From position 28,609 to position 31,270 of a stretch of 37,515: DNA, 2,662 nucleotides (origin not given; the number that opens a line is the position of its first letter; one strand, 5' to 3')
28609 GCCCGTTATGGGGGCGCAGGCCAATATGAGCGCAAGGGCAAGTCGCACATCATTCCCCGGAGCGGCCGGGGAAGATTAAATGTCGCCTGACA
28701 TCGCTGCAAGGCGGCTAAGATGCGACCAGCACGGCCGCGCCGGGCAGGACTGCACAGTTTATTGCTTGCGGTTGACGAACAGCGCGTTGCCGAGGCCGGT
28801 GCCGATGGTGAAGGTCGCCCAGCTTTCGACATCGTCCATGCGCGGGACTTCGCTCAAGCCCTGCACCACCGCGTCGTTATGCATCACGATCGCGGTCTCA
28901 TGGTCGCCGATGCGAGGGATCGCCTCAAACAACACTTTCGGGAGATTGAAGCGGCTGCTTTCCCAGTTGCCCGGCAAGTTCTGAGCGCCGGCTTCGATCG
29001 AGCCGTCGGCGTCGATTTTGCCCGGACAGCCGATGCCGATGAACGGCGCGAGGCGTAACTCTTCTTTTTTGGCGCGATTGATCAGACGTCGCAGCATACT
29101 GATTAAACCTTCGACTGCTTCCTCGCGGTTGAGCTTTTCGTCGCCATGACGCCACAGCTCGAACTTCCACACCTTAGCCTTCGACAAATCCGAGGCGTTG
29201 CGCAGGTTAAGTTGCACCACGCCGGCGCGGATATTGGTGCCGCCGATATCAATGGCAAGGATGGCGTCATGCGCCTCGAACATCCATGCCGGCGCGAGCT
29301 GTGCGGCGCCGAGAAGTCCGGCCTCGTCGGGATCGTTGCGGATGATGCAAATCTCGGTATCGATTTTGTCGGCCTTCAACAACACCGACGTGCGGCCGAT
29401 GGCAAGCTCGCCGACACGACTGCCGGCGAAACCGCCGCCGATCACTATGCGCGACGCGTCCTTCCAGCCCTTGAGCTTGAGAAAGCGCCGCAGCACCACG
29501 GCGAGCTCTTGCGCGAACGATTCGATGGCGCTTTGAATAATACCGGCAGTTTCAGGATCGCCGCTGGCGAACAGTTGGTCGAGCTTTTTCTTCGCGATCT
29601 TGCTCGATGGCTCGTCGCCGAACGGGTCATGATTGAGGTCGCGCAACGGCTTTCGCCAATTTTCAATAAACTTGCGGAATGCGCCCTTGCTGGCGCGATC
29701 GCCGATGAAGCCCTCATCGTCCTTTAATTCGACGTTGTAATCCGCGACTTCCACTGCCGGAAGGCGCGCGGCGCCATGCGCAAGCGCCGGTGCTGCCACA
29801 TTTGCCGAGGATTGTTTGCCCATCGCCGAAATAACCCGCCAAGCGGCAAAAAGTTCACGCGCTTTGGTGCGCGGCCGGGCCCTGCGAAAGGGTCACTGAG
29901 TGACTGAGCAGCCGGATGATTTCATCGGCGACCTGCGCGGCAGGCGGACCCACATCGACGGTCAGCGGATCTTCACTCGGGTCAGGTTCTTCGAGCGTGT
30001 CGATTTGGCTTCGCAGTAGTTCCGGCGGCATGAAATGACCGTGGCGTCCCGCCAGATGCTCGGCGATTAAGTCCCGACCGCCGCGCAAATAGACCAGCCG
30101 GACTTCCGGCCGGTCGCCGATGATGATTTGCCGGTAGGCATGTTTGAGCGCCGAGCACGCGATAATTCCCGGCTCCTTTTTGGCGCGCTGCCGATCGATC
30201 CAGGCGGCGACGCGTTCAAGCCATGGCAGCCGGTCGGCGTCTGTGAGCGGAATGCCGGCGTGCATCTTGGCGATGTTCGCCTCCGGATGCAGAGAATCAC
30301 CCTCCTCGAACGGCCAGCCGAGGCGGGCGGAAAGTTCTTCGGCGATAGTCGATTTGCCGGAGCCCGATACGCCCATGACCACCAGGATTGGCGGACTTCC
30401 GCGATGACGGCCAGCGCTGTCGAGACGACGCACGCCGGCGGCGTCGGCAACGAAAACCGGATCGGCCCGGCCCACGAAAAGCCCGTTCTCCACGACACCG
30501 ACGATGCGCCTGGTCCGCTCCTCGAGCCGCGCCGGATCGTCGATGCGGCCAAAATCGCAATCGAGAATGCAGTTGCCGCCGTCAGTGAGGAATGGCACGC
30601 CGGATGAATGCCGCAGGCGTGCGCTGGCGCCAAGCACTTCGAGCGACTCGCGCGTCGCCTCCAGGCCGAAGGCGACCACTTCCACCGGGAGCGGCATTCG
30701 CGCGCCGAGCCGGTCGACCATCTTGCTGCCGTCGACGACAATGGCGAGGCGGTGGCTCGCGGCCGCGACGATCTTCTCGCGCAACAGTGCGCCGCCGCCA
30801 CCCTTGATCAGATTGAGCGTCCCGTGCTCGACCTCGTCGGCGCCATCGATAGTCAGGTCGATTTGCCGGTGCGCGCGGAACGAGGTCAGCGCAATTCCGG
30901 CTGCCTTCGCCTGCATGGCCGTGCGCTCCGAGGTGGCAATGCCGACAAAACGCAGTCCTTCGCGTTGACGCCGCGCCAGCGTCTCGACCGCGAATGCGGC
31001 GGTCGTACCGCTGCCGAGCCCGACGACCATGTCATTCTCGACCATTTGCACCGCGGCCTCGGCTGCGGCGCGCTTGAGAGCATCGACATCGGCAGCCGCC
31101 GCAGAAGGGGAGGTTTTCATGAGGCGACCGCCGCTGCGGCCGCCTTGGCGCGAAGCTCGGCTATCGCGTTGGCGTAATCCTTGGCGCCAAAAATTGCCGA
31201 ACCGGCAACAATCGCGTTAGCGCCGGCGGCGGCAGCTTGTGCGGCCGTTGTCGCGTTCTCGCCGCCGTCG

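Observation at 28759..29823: Sugar kinase with ASKHA/ROK motifs in circularly permuted order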

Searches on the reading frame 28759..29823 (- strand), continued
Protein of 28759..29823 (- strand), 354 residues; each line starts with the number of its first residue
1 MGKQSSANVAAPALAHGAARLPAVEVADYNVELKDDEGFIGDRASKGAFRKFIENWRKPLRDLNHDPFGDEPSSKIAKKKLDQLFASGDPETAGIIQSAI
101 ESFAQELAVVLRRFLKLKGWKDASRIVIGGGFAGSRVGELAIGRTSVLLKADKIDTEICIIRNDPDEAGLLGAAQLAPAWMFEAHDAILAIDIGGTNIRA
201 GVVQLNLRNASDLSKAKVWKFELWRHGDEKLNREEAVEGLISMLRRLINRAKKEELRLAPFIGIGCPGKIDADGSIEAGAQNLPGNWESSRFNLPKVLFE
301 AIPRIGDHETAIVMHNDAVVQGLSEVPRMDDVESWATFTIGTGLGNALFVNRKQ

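Call 54: find_encoding_contigs(protein=P0173, flank=6000, max_places=3)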
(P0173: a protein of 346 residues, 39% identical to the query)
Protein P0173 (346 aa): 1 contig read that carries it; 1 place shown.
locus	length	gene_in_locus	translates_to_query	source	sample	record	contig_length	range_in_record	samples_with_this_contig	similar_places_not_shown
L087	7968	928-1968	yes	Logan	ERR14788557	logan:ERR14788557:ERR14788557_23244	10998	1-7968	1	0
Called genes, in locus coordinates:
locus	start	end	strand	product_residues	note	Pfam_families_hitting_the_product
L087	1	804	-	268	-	?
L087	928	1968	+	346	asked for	-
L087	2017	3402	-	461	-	PF01523:PmbA_TldD_1st, PF19290:PmbA_TldD_2nd, PF19289:PmbA_TldD_3rd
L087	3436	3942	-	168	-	PF00583:Acetyltransf_1, PF13673:Acetyltransf_10, PF13508:Acetyltransf_7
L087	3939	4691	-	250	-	PF00378:ECH_1, PF16113:ECH_2, PF20914:DNA_pol_IIIA_C (faint)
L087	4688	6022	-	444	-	PF00501:AMP-binding, PF14535:AMP-binding_C_2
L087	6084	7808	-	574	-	PF00682:HMGL-like, PF22615:IPMS_D2, PF08502:LeuA_dimer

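Call 55: find_encoding_contigs(protein=P0141, flank=6000, max_places=3)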
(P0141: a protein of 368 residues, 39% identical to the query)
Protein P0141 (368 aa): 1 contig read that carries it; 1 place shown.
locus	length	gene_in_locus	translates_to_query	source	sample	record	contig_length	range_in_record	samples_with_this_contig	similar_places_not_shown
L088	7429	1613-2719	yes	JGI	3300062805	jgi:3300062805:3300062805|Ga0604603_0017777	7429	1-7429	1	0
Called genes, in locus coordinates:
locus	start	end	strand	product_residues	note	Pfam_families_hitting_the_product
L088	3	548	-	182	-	?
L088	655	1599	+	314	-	PF02685:Glucokinase, PF00480:ROK (weak)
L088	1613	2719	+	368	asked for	-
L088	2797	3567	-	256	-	PF05974:DUF892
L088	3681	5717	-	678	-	PF00072:Response_reg, PF08447:PAS_3, PF00512:HisKA, PF02518:HATPase_c, PF00072:Response_reg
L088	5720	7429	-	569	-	?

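Call 56: find_encoding_contigs(protein=P0138, flank=6000, max_places=3)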
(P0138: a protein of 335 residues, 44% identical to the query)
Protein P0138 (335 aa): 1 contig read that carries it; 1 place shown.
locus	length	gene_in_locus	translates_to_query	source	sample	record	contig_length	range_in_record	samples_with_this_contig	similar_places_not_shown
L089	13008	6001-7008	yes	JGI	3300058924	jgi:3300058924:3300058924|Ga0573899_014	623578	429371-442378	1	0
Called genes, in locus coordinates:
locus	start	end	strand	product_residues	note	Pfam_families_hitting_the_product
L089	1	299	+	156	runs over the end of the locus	PF00072:Response_reg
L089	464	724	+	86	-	-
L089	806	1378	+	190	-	PF02308:MgtC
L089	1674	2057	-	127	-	PF05239:PRC (weak)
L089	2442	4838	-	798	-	PF03636:Glyco_hydro_65N, PF03632:Glyco_hydro_65m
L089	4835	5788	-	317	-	PF00294:PfkB, PF08543:Phos_pyr_kin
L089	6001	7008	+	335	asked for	PF00480:ROK (weak)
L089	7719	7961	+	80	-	PF02604:PhdYeFM_antitox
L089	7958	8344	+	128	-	PF01850:PIN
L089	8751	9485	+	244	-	-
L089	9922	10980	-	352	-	PF00356:LacI, PF00532:Peripla_BP_1, PF13407:Peripla_BP_4, PF13377:Peripla_BP_3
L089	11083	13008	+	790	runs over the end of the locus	PF08531:Bac_rhamnosid_N, PF05592:Bac_rhamnosid, PF17389:Bac_rhamnosid6H, PF17390:Bac_rhamnosid_C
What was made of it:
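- It is divergent from a PfkB kinase plus GH65 glycoside phosphorylase pair in L089 (call 56). It sits beside a PfkB kinase and a GH65 phosphorylase in L089 (call 56).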

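Call 57: find_encoding_contigs(protein=P0281, flank=6000, max_places=3)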
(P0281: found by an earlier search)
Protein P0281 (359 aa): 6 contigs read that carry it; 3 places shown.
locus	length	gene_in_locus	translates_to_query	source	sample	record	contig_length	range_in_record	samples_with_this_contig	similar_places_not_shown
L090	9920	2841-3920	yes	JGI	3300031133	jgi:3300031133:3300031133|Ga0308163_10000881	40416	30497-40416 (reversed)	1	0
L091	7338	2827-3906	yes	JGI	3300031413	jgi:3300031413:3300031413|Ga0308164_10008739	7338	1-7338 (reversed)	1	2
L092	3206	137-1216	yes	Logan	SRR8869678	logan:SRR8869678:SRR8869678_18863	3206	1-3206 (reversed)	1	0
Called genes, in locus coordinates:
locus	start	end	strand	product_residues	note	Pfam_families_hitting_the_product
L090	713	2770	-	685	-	PF04879:Molybdop_Fe4S4, PF00384:Molybdopterin, PF01568:Molydop_binding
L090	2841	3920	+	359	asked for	-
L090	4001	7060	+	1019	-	PF01590:GAF, PF08447:PAS_3, PF08448:PAS_4 (weak), PF00989:PAS, PF08448:PAS_4, PF13426:PAS_9, PF00990:GGDEF, PF00563:EAL, +1 more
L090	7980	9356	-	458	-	PF13449:Phytase-like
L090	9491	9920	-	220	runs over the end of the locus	-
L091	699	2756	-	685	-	PF04879:Molybdop_Fe4S4, PF00384:Molybdopterin, PF01568:Molydop_binding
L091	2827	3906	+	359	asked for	-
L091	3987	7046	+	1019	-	PF01590:GAF, PF08447:PAS_3, PF08448:PAS_4 (weak), PF00989:PAS, PF08448:PAS_4, PF13426:PAS_9, PF00990:GGDEF, PF00563:EAL, +1 more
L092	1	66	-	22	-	?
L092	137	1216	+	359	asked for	-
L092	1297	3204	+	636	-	?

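Call 67: find_encoding_contigs(protein=P0163, flank=6000, max_places=2)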
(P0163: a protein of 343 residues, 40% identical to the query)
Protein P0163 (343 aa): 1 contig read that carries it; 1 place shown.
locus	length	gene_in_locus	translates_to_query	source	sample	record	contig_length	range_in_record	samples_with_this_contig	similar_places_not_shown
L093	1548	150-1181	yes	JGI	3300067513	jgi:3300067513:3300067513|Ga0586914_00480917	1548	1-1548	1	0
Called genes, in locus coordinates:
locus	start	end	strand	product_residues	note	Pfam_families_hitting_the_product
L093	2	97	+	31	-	?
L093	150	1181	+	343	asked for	PF00480:ROK (faint)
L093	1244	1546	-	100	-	?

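Call 68: find_encoding_contigs(protein=P0179, flank=6000, max_places=2)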
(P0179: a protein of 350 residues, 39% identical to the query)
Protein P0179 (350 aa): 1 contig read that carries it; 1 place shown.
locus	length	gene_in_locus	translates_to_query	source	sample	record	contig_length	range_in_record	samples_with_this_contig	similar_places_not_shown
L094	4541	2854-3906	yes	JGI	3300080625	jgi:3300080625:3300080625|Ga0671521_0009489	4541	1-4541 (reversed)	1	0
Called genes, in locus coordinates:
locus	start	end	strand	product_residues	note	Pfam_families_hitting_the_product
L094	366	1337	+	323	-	PF01073:3Beta_HSD, PF01370:Epimerase, PF03435:Sacchrp_dh_NADP (weak), PF04321:RmlD_sub_bind, PF05368:NmrA, PF07993:NAD_binding_4 (faint), PF13460:NAD_binding_10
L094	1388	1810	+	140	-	PF04214:DUF411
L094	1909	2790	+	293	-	PF01566:Nramp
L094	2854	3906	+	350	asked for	-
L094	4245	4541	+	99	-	?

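Call 69: find_encoding_contigs(protein=P0133, flank=6000, max_places=2)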
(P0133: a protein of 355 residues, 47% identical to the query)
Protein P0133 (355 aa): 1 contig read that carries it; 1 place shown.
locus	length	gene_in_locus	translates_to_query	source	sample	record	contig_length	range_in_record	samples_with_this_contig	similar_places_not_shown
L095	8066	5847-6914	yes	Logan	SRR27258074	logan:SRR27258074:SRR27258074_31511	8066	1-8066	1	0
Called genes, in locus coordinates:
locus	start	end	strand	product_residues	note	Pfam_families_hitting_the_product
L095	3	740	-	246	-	?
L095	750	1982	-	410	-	PF00990:GGDEF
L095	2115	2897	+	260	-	PF01694:Rhomboid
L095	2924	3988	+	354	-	PF00144:Beta-lactamase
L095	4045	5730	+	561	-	PF01546:Peptidase_M20 (faint), PF02225:PA (faint), PF04389:Peptidase_M28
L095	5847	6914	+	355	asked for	PF00480:ROK (weak)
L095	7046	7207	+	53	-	-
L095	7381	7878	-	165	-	PF00583:Acetyltransf_1, PF13508:Acetyltransf_7, PF08445:FR47 (weak)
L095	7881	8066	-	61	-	?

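Call 70: find_encoding_contigs(protein=P0158, flank=6000, max_places=2)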
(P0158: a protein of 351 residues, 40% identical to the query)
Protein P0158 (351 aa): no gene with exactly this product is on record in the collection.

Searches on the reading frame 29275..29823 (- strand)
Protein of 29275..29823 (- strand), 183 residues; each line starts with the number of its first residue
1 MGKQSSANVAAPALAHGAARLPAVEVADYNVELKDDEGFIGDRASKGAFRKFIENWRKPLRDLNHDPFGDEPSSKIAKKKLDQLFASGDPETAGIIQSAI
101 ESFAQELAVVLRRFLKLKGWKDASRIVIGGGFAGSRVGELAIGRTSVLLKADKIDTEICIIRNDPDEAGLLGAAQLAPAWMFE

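Call 11: search_protein_families(library=pfam, proteins=[window:29275-29823:-], max_evalue=10)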
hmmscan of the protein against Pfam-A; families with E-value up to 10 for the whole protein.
seq(183 aa): 2 families
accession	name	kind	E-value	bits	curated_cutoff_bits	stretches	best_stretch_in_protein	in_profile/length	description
PF02782.22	FGGY_C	-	0.0094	16.2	27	1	92-177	120-194/198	FGGY family of carbohydrate kinases, C-terminal domain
PF00480.26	ROK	-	0.0095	15.9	22.9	1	45-178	180-292/294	ROK family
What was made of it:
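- Checked: The N-terminal half alone matches ROK positions 180-292 (E 0.0095, call 11).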

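Call 79: predict_structure(alignment_id=A4)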
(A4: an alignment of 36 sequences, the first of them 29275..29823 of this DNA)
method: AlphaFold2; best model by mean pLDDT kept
length: 183 residues; sequences in the alignment: 36
mean_pLDDT: 90.8   pTM: 0.83
mean pLDDT of the five models: 90.8, 89.0, 88.8, 88.7, 83.6
residues with pLDDT >= 90: 125; 70-90: 46; 50-70: 11; < 50: 1
segments of 3 or more residues with pLDDT < 50: none
pLDDT, mean of each block of 10 residues (from residue 1): 60 77 85 95 96 98 95 95 96 98 98 95 93 93 98 97 87 82 76
secondary structure, 60 per line:
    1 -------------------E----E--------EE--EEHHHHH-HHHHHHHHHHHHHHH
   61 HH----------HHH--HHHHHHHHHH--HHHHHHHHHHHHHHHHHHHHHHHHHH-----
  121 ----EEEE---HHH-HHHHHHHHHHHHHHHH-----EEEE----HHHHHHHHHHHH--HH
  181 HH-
elements in order: H40-44 H46-62 H78-87 H90-115 E125-128 H136-151 E157-160 H165-176 H179-182
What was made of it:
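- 29275..29784 (-): Residues 14-183. This is the part that lies C-terminal in canonical ROK kinases: the third strand of the large domain, a helical block, the adenosine strand and the closing helix. Modelled alone it reaches pLDDT 90.8 (call 79).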

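Call 81: fold_search(model_id=the predicted structure, library=pdb)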
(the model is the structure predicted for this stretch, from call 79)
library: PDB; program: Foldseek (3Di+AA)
matches with E <= 10: 731; with E <= 0.001: 0
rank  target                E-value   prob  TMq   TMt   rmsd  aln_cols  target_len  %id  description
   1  3vov_B                3.6e-03  1.00  0.42  0.28   5.9       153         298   20  Crystal Structure of ROK Hexokinase from Thermus thermophilus (released 2012-06-27)
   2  3vov_A                7.2e-03  1.00  0.42  0.28   5.0       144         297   22  Crystal Structure of ROK Hexokinase from Thermus thermophilus (released 2012-06-27)
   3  3vov_C                9.0e-03  1.00  0.41  0.29   6.0       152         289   21  Crystal Structure of ROK Hexokinase from Thermus thermophilus (released 2012-06-27)
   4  3vgk_C                1.0e-02  1.00  0.48  0.31   4.5       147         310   19  Crystal structure of a ROK family glucokinase from Streptomyces griseus (released 2011-12-07)
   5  6q27_A                1.0e-02  1.00  0.45  0.31   6.1       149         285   19  N-acetylmannosamine kinase with N-acetylmannosamine from Staphylococcus aureus (released 2020-01-22)
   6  3r8e                  1.0e-02  1.00  0.47  0.32   5.8       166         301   17  Crystal structure of a putative sugar kinase (CHU_1875) from Cytophaga hutchinsonii ATCC 33406 at 1.65 A resolution (released 2011-05-18)
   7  3vgk_A                1.1e-02  1.00  0.45  0.29   4.9       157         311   20  Crystal structure of a ROK family glucokinase from Streptomyces griseus (released 2011-12-07)
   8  3vov_D                1.3e-02  1.00  0.43  0.29   5.7       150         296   21  Crystal Structure of ROK Hexokinase from Thermus thermophilus (released 2012-06-27)
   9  5f7q_E                1.4e-02  0.99  0.41  0.22   5.5       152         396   16  ROK repressor Lmo0178 from Listeria monocytogenes bound to operator (released 2016-09-07)
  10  2qm1_B                1.4e-02  0.99  0.45  0.29   5.6       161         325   14  Crystal structure of glucokinase from Enterococcus faecalis (released 2007-07-31)
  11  2aa4_A                1.6e-02  0.99  0.41  0.28   4.4       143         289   17  Crystal structure of Escherichia coli putative N-ACETYLMANNOSAMINE KINASE, New York Structural Genomics Consortium (released 2005-07-19)
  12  6q26_D                1.7e-02  1.00  0.45  0.32   3.9       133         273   17  N-Acetylmannosamine kinase from Staphylococcus aureus (released 2020-01-22)
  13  5f7p_E                2.2e-02  1.00  0.44  0.30   5.1       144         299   17  Rok Repressor Lmo0178 from Listeria monocytogenes (released 2016-09-07)
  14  6q26_A                2.6e-02  1.00  0.44  0.30   4.0       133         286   17  N-Acetylmannosamine kinase from Staphylococcus aureus (released 2020-01-22)
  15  5f7r_A                3.1e-02  0.99  0.46  0.30   4.6       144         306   18  ROK repressor Lmo0178 from Listeria monocytogenes bound to inducer (released 2016-09-07)
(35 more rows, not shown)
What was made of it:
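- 29275..29784 (-): Its top 16 Foldseek hits, and 18 of the top 19, are ROK kinases or repressors with 133-166 aligned columns (call 81).
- The N-half modelled alone again hits ROK kinases first (call 81).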

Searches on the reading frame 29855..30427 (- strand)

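Call 63: search_protein_families(library=pfam, proteins=[window:29855-30427:-], max_evalue=0.001)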
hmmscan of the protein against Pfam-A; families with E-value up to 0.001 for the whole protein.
window:29855-30427:- (190 aa): 3 families
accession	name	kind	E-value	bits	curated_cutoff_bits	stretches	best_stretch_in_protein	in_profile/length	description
PF13191.12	AAA_16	-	2.1e-05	25.5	32.6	1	7-37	19-49/167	AAA ATPase domain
PF13671.12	AAA_33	-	7.1e-05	23.6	27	1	15-131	2-121/143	AAA domain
PF13238.12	AAA_18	-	0.00012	22.9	29.4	1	16-43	2-25/128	AAA domain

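Call 64: search_protein_families(library=ncbifam, proteins=[window:29855-30427:-], max_evalue=0.001)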
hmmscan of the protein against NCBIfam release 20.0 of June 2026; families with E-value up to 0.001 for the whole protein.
window:29855-30427:- (190 aa): 6 families
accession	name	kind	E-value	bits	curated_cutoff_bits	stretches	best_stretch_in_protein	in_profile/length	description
TIGR01313.1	therm_gnt_kin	subfamily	3.7e-52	176.4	113.75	1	15-172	1-160/164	gluconokinase, GntK/IdnK-type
NF008583.0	PRK11545.1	equivalog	1.3e-39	135.5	265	1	14-176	10-173/177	gluconokinase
NF007336.0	PRK09825.1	equivalog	2.9e-39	134.5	304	1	16-167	7-159/176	gluconokinase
NF040667.1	hom_kin_desulfo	exception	0.00016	21.6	197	1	15-46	3-34/163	homoserine kinase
NF008816.0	PRK11860.1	equivalog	0.00056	18.1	943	1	12-69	443-500/662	bifunctional 3-phosphoshikimate 1-carboxyvinyltransferase/cytidylate kinase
NF005252.0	PRK06762.1-3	equivalog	0.0009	19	258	0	11-38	10-37/189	hypothetical protein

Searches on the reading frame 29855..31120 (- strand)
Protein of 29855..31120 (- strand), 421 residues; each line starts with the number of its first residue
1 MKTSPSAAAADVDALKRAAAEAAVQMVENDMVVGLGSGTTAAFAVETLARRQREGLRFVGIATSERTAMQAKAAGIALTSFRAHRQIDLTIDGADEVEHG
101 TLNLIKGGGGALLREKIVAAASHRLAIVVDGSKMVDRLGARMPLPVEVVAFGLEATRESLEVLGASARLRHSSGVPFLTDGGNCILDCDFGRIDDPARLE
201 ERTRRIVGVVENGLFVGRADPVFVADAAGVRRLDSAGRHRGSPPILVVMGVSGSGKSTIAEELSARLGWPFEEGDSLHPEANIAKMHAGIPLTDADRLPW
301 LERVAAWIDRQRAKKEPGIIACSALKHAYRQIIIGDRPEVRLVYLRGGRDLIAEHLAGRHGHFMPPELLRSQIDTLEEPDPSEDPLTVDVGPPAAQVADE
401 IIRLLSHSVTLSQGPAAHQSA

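Call 13: search_protein_families(library=pfam, proteins=[window:29855-31120:-], max_evalue=0.00001)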
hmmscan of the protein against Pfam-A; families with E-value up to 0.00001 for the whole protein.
window:29855-31120:- (421 aa): 1 family
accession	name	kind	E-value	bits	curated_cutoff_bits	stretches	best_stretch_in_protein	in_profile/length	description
PF06026.20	Rib_5-P_isom_A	-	2.1e-58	197.2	26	1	59-228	1-172/173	Ribose 5-phosphate isomerase A (phosphoriboisomerase A)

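Call 64: search_protein_families(library=ncbifam, proteins=[window:29855-31120:-], max_evalue=0.001)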
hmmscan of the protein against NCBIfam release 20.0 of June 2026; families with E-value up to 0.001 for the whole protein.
window:29855-31120:- (421 aa): 8 families
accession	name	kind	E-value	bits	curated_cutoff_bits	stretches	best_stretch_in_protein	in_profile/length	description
NF001924.0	PRK00702.1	equivalog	2.6e-77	259.2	192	1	11-234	3-221/223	ribose-5-phosphate isomerase RpiA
TIGR00021.1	rpiA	equivalog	1.6e-72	243.4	126.4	1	15-230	1-217/218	ribose 5-phosphate isomerase A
TIGR01313.1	therm_gnt_kin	subfamily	2.5e-51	173.7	113.75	1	246-403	1-160/164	gluconokinase, GntK/IdnK-type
NF010585.0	PRK13978.1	equivalog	4.8e-47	160.3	365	1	11-233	3-226/228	ribose 5-phosphate isomerase A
NF008583.0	PRK11545.1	equivalog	9.6e-39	132.7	265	1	245-407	10-173/177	gluconokinase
NF007336.0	PRK09825.1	equivalog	1.5e-38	132.2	304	1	247-398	7-159/176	gluconokinase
NF040667.1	hom_kin_desulfo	exception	0.00036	20.5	197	1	246-277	3-34/163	homoserine kinase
NF004035.0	PRK05506.1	subfamily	0.00067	18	715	1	224-307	441-524/632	bifunctional sulfate adenylyltransferase subunit 1/adenylylsulfate kinase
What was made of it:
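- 29855..31120 (-): Context: the upstream gene, 31 nt away on the same strand, is a ribose-5-phosphate isomerase A - gluconokinase (RpiA-GntK) fusion. NCBIfam RpiA 259 bits and GntK/IdnK-type gluconokinase TIGR01313 174 bits, both above their cut-offs (call 64).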
